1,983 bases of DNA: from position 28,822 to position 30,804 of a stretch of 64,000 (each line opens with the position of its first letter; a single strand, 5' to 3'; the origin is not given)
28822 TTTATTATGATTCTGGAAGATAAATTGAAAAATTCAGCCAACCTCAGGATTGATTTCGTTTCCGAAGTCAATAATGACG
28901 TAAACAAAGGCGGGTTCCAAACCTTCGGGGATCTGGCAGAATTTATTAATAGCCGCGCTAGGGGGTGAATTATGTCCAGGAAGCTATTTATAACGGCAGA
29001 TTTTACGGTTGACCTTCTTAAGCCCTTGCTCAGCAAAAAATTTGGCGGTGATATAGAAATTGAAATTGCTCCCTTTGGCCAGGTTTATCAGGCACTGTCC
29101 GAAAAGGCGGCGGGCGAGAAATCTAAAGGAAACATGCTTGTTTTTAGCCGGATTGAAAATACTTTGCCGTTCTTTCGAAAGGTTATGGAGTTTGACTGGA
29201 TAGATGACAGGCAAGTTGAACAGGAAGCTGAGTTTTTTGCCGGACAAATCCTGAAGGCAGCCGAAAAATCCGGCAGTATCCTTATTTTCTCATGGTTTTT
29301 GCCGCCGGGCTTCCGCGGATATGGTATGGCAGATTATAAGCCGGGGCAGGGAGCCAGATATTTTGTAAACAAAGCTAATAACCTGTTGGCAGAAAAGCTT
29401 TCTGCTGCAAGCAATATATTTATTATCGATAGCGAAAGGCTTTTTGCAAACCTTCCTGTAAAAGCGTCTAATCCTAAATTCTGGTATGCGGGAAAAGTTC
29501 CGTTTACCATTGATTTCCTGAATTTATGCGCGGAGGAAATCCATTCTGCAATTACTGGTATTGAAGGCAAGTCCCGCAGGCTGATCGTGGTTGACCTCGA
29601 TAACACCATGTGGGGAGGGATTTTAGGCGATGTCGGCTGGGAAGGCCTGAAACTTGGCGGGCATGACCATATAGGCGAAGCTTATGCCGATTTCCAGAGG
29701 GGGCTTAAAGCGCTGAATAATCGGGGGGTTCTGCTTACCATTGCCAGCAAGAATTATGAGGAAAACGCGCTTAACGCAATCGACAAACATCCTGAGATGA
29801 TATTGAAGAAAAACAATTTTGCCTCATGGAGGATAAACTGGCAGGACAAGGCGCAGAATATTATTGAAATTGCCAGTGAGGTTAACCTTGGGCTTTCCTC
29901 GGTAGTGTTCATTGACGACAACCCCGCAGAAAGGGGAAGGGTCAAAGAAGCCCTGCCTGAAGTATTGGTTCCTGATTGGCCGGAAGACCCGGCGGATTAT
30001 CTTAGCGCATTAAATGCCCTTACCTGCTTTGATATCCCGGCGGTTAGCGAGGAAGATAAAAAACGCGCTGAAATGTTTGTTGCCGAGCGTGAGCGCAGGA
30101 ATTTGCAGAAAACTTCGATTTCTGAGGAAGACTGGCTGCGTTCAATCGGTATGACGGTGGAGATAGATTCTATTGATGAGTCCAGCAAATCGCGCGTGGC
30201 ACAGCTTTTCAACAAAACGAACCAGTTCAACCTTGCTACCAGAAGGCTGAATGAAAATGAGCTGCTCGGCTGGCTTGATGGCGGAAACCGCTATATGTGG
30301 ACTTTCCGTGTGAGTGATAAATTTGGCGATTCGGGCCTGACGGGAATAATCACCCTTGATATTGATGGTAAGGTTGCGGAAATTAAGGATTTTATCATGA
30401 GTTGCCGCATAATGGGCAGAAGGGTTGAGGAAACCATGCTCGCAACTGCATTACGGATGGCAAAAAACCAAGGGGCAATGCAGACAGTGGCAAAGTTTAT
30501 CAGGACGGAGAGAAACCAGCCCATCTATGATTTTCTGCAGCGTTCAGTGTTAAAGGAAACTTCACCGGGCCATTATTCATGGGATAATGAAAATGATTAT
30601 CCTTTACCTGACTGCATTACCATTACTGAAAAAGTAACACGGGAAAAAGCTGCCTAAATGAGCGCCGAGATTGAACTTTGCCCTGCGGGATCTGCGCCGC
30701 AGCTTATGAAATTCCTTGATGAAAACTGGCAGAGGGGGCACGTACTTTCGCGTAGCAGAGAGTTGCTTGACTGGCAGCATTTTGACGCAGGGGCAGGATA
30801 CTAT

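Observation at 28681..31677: ACP - FkbH - 339-aa trio directly upstream of neuB: a predicted ACP-tethered C3 (glyceryl-type) donor without any PKS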

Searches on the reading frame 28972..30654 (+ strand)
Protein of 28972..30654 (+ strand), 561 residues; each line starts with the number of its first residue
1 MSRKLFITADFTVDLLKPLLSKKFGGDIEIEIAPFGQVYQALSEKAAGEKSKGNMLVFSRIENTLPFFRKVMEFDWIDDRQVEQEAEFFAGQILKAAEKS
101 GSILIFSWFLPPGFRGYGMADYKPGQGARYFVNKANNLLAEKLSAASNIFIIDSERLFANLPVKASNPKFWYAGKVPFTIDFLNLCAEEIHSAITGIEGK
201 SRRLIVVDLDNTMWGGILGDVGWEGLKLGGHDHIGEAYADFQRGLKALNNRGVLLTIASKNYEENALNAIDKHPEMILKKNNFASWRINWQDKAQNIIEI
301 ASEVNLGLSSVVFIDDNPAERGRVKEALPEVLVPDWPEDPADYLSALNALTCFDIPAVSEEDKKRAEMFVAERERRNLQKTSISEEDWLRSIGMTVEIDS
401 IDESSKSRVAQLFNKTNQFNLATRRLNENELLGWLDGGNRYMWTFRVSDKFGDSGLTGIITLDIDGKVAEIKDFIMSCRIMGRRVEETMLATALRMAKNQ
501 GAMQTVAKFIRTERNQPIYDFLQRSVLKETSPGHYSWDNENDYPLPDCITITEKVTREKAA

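Call 6: search_protein_families(library=pfam, proteins=[window:28972-30654:+], max_evalue=0.01)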
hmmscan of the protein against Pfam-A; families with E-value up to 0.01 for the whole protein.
window:28972-30654:+ (561 aa): 1 family
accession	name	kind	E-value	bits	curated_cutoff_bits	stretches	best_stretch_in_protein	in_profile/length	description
PF03031.24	NIF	-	7.2e-05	22.9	21.8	1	204-341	2-139/160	NLI interacting factor-like phosphatase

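Call 7: search_protein_families(library=ncbifam, proteins=[window:28972-30654:+], max_evalue=0.01)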
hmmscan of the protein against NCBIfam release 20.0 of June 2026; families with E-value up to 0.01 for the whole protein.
window:28972-30654:+ (561 aa): 3 families
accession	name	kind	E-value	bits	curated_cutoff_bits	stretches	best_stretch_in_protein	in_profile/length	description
TIGR01686.1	FkbH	subfamily_domain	7.6e-86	288.2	146.65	1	203-524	4-316/323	FkbH domain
TIGR01681.1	HAD-SF-IIIC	subfamily_domain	2.3e-17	64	35.75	1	204-326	2-130/132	HAD-IIIC family phosphatase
TIGR01685.1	MDP-1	equivalog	0.0023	18.1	53.75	0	239-331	48-153/174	magnesium-dependent phosphatase-1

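Call 19: search_solved_structures(query=window:28972-30654:+, max_evalue=1, show_alignments=2)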
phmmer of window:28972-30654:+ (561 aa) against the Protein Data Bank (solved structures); distinct sequences matched with E-value up to 1: 1.
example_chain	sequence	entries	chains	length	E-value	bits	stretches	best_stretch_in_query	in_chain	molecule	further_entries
3slr_A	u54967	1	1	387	8.1e-48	166.5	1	171-360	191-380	uncharacterized protein BF1531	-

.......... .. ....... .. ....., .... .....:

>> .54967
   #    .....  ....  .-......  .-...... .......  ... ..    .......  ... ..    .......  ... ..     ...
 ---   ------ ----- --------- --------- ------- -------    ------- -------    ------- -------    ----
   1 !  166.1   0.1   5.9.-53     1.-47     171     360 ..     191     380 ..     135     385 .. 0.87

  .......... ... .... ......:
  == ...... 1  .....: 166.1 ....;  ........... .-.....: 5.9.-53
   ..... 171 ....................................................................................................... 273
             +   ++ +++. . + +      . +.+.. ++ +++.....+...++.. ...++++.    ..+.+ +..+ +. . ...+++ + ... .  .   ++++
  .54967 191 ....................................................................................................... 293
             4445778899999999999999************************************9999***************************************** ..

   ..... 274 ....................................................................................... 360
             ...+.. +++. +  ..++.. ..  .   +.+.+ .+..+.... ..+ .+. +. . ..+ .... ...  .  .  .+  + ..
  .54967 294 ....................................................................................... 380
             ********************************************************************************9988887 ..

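Call 48: search_dna_similar(query=window:28972-30654:+, collection=plasmids, mode=protein, max_rows=40, rows=spread)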
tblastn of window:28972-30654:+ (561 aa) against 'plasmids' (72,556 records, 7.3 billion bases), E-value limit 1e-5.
Records with a match: 207; places in all: 210; records where one place covers at least 80% of the query: 53.
Best place of each record, by identity: <60% 207.
By first word of the organism name: Bacillus 52; Sinorhizobium 40; Streptomyces 40; Ralstonia 15; Clostridium 13; Rhizobium 5; Rhodococcus 5; Nocardia 3; Methylosinus 2; Erwinia 2; and 26 more.
By predicted mobility (MOB-suite, as given by PLSDB): non-mobilizable 126; mobilizable 76; conjugative 5.
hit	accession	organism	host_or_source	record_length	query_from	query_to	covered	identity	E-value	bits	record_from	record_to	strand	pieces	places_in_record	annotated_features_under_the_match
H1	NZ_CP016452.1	Sinorhizobium sp. RAC02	Microbial isolate,Algal phycosphere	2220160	4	555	98%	31.1%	7e-72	257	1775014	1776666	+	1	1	none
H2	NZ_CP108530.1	Streptomyces sp. NBC_01224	-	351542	5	540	96%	29.5%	2e-53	204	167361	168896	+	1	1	HAD-IIIC family phosphatase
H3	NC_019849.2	Sinorhizobium meliloti GR4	-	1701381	62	524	83%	33.5%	2e-72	259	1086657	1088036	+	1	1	none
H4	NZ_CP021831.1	Sinorhizobium meliloti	Medicago truncatula,Single Cell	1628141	74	524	80%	34.0%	1e-72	260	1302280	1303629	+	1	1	none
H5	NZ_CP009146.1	Sinorhizobium meliloti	Medicago orbicularis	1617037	74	524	80%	33.8%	4e-72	258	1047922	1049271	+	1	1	none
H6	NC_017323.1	Sinorhizobium meliloti BL225C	-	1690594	74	524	80%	33.6%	1e-71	257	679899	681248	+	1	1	none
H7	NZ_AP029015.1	Ralstonia pseudosolanacearum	-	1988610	30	522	88%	30.5%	1e-59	222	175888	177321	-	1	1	none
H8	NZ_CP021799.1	Sinorhizobium meliloti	Medicago sativa,Single Cell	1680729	74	524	80%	33.3%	3e-71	256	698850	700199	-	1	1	none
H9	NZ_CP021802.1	Sinorhizobium meliloti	Medicago sativa,Single Cell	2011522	85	524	78%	34.2%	3e-72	259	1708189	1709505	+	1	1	none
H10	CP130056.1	Sinorhizobium meliloti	Medicago,Cell culture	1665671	74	521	77%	34.8%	7e-62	265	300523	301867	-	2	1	HAD family hydrolase | hypothetical protein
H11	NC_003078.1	Sinorhizobium meliloti 1021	-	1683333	74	524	80%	33.2%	8e-32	261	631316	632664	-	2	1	none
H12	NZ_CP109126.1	Streptomyces anulatus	-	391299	5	533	94%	27.7%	6e-53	202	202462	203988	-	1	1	SDR family NAD(P)-dependent oxidoreductase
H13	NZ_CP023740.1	Methylosinus trichosporium OB3b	isolate,soil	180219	178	541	65%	37.0%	8e-64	234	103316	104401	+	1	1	HAD-IIIC family phosphatase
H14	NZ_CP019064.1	Rahnella sikkimica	bacteria,soil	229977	139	522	68%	33.6%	2e-60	224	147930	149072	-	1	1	HAD-IIIC family phosphatase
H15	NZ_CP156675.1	Pseudalkalibacillus hwajinpoensis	mixed culture,soil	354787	112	523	73%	30.6%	1e-62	231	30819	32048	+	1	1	HAD-IIIC family phosphatase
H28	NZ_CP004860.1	Bacillus thuringiensis serovar kurstaki str. YBT-1520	soil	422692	197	544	62%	28.5%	4e-23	112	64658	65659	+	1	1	HAD-IIIC family phosphatase | cyclic peptide export ABC transporter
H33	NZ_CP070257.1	Streptomyces californicus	DSMZ Isolate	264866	203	516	56%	28.9%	4e-26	121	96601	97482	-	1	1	HAD-IIIC family phosphatase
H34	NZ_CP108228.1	Streptomyces canus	-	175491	203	519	57%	28.5%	9e-28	126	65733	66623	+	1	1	HAD-IIIC family phosphatase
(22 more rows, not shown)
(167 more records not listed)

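Call 49: get_annotated_region(hit=H28, flank=7000)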
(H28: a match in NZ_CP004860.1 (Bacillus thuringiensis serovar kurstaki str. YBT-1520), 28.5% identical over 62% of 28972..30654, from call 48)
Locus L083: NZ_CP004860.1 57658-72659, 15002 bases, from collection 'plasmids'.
description: Bacillus thuringiensis serovar kurstaki str. YBT-1520 plasmid pBMB422, complete sequence
organism: Bacillus thuringiensis serovar kurstaki str. YBT-1520 (NCBI taxid 570416)
taxonomy: Bacteria; Bacillota; Bacilli; Bacillales; Bacillaceae; Bacillus; Bacillus thuringiensis; Bacillus thuringiensis serovar kurstaki str. YBT-1520
host: -; source: soil; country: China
typing (MOB-suite, as given by PLSDB): non-mobilizable; replicon rep_cluster_125,rep_cluster_1721; mating-pair formation MPF_T
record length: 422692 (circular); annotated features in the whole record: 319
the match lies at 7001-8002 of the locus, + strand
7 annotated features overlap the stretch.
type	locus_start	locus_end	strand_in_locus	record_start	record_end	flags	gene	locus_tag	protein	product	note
CDS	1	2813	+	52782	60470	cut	-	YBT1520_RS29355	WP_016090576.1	hybrid non-ribosomal peptide synthetase/type I polyketide synthase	-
CDS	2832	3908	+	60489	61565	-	-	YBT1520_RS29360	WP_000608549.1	LLM class flavin-dependent oxidoreductase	-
CDS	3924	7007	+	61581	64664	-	-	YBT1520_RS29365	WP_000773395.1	cyclic peptide export ABC transporter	GO:0015833 - peptide transport [Evidence IEA]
CDS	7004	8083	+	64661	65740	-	-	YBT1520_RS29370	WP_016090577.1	HAD-IIIC family phosphatase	-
CDS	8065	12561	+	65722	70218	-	-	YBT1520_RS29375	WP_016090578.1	non-ribosomal peptide synthetase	-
CDS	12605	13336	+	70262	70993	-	-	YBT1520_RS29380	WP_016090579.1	alpha/beta fold hydrolase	-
CDS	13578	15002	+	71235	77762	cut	-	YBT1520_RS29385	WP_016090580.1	non-ribosomal peptide synthetase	-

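Call 50: get_annotated_region(hit=H1, flank=9000)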
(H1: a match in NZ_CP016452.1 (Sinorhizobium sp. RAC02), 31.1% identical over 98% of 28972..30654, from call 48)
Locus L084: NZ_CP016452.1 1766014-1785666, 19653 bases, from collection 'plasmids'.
description: Sinorhizobium sp. RAC02 plasmid pBSY16_1, complete sequence
organism: Sinorhizobium sp. RAC02 (NCBI taxid 1842534)
taxonomy: Bacteria; Pseudomonadota; Alphaproteobacteria; Hyphomicrobiales; Rhizobiaceae; Sinorhizobium; Sinorhizobium sp. RAC02
host: -; source: Microbial isolate,Algal phycosphere; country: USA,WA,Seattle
typing (MOB-suite, as given by PLSDB): non-mobilizable
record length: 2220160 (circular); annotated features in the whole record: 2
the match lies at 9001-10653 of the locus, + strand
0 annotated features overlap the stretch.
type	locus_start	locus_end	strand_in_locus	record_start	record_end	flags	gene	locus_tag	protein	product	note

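Call 51: get_annotated_region(hit=H33, flank=6000)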
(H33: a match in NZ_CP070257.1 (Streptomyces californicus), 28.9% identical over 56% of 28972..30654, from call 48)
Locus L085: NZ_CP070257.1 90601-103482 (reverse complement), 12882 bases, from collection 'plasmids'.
description: Streptomyces californicus strain FDAARGOS_1213 plasmid unnamed3
organism: Streptomyces californicus (NCBI taxid 67351)
taxonomy: Bacteria; Actinomycetota; Actinomycetes; Kitasatosporales; Streptomycetaceae; Streptomyces; Streptomyces californicus
host: -; source: DSMZ Isolate; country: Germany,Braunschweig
typing (MOB-suite, as given by PLSDB): non-mobilizable; replicon rep_cluster_43
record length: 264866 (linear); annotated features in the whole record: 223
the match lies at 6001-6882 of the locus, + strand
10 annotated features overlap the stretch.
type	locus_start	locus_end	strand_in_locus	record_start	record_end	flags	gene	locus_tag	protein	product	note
CDS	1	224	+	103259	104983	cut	-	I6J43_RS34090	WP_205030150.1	ABC transporter ATP-binding protein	-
CDS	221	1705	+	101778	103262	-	-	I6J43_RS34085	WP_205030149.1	NAD(P)/FAD-dependent oxidoreductase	-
CDS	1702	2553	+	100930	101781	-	-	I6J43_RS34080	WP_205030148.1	nuclear transport factor 2 family protein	-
CDS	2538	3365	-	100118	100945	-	-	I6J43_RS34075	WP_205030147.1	M23 family metallopeptidase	GO:0006508 - proteolysis [Evidence IEA]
CDS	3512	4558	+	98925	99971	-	-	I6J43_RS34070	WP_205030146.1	3-oxoacyl-ACP synthase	-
CDS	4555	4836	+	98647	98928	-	-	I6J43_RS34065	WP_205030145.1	acyl carrier protein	-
CDS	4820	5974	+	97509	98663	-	-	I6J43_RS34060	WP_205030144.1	acyl-CoA dehydrogenase family protein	-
CDS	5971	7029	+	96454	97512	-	-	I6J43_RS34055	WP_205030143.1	HAD-IIIC family phosphatase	-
CDS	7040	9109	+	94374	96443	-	-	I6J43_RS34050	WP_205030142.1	non-ribosomal peptide synthetase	-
CDS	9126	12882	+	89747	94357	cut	-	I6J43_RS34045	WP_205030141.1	condensation domain-containing protein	-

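Call 52: get_annotated_region(hit=H34, flank=6000)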
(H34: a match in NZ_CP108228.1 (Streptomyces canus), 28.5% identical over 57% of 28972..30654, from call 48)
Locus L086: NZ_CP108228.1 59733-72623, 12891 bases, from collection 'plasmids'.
description: Streptomyces canus strain NBC_00087 plasmid unnamed1, complete sequence
organism: Streptomyces canus (NCBI taxid 58343)
taxonomy: Bacteria; Actinomycetota; Actinomycetes; Kitasatosporales; Streptomycetaceae; Streptomyces; Streptomyces canus
host: -; source: -; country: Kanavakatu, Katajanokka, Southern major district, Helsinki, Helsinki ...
typing (MOB-suite, as given by PLSDB): non-mobilizable; replicon rep_cluster_1974,rep_cluster_43
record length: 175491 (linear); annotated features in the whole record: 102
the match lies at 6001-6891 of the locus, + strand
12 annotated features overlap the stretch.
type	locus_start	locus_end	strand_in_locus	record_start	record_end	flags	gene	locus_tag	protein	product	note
CDS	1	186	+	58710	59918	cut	metK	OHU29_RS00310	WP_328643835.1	methionine adenosyltransferase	GO:0006556 - S-adenosylmethionine biosynthetic process [Evidence IEA]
CDS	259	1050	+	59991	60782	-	-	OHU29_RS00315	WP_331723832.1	alpha/beta fold hydrolase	-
CDS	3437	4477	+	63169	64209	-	-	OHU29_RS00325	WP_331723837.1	3-hydroxyacyl-CoA dehydrogenase NAD-binding domain-containing protein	GO:0006631 - fatty acid metabolic process [Evidence IEA]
CDS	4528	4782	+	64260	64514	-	-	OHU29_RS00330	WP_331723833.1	phosphopantetheine-binding protein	-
CDS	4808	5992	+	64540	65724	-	-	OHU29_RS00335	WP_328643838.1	acyl-CoA dehydrogenase family protein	-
CDS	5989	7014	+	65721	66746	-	-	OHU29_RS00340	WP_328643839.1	HAD-IIIC family phosphatase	-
CDS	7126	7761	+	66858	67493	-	-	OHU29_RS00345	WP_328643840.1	hypothetical protein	-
CDS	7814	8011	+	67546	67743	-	-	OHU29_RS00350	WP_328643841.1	hypothetical protein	-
CDS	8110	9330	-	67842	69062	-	-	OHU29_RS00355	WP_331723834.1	cytochrome P450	-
CDS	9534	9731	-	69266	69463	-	-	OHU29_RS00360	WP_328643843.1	ferredoxin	-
CDS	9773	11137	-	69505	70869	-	-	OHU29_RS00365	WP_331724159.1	FAD-dependent oxidoreductase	-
CDS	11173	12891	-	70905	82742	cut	-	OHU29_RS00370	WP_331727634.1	SDR family NAD(P)-dependent oxidoreductase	-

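Call 65: search_protein_families(library=pfam, alignment_id=A4, max_evalue=0.01)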
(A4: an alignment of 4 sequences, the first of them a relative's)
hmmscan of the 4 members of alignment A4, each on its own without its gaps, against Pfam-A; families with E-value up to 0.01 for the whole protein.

A. member 1, L085:4555-4833:+ (93 aa): 1 family
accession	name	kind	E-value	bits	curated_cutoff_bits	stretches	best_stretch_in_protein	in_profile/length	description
PF00550.31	PP-binding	-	1.9e-08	34.9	20.8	1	23-76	17-67/67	Phosphopantetheine attachment site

B. families by the number of members that match (of 4 scanned): 2 families
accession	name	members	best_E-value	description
PF00550.31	PP-binding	3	6.5e-09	Phosphopantetheine attachment site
PF07377.18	DUF1493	1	0.01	Protein of unknown function (DUF1493)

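Call 88: get_annotated_region(hit=H11, flank=10000)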
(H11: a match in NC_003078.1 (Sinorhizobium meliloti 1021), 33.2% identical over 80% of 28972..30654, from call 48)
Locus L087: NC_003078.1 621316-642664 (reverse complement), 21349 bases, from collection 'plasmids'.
description: Sinorhizobium meliloti 1021 plasmid pSymB, complete sequence
organism: Sinorhizobium meliloti 1021 (NCBI taxid 266834)
taxonomy: Bacteria; Pseudomonadota; Alphaproteobacteria; Hyphomicrobiales; Rhizobiaceae; Sinorhizobium; Sinorhizobium meliloti; Sinorhizobium meliloti 1021
host: -; source: -; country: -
typing (MOB-suite, as given by PLSDB): mobilizable; relaxase MOBQ
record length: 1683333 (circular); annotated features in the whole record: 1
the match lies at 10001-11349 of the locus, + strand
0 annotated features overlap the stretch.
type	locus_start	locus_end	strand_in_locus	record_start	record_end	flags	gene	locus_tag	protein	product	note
